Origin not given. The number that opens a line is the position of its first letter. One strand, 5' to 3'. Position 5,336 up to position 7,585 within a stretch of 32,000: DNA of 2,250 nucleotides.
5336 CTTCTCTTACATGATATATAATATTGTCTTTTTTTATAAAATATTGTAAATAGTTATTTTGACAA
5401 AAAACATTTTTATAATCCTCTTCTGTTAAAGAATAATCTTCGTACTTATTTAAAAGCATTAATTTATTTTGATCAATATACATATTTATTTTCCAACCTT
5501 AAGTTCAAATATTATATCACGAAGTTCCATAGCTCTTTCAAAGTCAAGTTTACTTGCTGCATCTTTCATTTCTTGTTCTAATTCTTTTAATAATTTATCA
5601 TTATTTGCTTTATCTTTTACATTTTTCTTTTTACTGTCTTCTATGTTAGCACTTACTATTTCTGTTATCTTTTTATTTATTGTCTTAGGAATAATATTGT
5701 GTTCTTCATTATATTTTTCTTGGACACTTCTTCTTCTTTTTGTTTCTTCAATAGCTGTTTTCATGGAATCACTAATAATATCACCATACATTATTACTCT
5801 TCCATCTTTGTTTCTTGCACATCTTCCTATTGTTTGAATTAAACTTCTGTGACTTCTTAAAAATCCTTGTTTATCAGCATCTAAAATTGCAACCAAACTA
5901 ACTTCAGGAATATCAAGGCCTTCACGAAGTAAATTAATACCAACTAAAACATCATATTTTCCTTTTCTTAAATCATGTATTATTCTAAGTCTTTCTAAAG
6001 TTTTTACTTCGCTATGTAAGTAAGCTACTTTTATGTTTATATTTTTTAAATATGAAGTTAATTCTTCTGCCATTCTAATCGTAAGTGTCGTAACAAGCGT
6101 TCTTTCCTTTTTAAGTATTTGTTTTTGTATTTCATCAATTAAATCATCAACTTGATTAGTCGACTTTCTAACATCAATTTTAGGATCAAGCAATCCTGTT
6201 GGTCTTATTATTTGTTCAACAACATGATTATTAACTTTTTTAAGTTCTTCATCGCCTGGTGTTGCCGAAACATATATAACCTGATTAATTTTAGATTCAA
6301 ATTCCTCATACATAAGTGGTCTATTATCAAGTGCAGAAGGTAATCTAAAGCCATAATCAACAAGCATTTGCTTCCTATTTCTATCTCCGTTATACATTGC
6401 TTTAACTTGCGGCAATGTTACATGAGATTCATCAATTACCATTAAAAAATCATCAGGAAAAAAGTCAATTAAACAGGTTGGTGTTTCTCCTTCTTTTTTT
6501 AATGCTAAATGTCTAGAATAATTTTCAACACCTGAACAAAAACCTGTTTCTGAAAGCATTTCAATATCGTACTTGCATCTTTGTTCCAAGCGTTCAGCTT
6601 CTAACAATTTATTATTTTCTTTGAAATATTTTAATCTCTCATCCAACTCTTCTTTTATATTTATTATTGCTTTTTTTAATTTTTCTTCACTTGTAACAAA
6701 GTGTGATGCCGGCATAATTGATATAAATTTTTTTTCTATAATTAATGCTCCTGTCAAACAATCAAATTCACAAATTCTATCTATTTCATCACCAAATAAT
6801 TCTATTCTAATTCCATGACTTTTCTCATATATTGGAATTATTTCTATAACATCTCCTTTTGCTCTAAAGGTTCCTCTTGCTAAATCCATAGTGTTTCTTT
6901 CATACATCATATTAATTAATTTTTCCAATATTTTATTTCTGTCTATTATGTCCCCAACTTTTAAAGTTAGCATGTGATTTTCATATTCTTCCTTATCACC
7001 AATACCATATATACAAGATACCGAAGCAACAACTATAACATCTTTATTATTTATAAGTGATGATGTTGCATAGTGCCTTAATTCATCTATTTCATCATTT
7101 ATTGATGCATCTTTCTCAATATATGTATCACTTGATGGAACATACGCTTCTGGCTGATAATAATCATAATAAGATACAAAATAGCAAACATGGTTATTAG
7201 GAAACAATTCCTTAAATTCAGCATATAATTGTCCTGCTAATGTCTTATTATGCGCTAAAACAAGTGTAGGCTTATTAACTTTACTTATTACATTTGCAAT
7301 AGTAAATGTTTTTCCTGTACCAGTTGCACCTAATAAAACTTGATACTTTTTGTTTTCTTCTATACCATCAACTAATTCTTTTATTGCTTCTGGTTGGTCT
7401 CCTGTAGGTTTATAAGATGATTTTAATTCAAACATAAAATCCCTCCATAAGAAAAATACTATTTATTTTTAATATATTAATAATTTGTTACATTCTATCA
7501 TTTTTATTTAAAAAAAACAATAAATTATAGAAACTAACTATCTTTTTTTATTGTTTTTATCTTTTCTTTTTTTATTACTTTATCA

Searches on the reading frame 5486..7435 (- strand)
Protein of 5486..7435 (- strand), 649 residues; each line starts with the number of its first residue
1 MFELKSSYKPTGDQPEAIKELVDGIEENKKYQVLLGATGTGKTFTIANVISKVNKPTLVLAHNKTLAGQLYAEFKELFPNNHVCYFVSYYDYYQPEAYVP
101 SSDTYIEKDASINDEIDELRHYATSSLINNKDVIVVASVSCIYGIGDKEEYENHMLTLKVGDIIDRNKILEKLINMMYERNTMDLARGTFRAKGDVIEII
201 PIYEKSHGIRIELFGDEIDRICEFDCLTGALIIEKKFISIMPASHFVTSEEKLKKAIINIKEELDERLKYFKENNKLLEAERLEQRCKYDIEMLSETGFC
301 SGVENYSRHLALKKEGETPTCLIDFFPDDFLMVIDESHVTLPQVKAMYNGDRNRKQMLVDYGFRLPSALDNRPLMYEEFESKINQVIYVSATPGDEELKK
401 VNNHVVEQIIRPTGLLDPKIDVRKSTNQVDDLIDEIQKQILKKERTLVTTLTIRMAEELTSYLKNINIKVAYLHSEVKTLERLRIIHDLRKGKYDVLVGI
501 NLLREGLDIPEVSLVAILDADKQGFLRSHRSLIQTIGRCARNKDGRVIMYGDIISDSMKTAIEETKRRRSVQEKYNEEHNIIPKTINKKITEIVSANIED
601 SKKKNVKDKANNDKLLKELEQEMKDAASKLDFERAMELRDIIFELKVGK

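Call 17: search_protein_families(library=pfam, proteins=[window:5486-7435:-])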
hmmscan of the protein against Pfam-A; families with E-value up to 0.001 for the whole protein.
window:5486-7435:- (649 aa): 7 families
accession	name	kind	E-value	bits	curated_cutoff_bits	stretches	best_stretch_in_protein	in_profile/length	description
PF17757.6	UvrB_inter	-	9.4e-31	106.2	22.9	1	156-246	1-91/91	UvrB interaction domain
PF00271.37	Helicase_C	-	1.3e-22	80.5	23.5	1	430-542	4-109/110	Helicase conserved C-terminal domain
PF12344.14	UvrB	-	2.6e-20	72.4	27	1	549-590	1-42/43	Ultra-violet resistance protein B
PF04851.21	ResIII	-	8e-14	52.3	22.5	1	9-89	3-90/164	Type III restriction enzyme, res subunit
PF02151.25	UVR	-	7.1e-09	35.6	21.5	1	613-646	1-34/36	UvrB/uvrC motif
PF00270.35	DEAD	-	2.9e-07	30.8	26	1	13-84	3-77/167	DEAD/DEAH box helicase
PF22590.2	Cas3-like_C_2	-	0.00017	22.2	27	1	444-543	3-105/106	CRISPR-associated nuclease/helicase Cas3, C-terminal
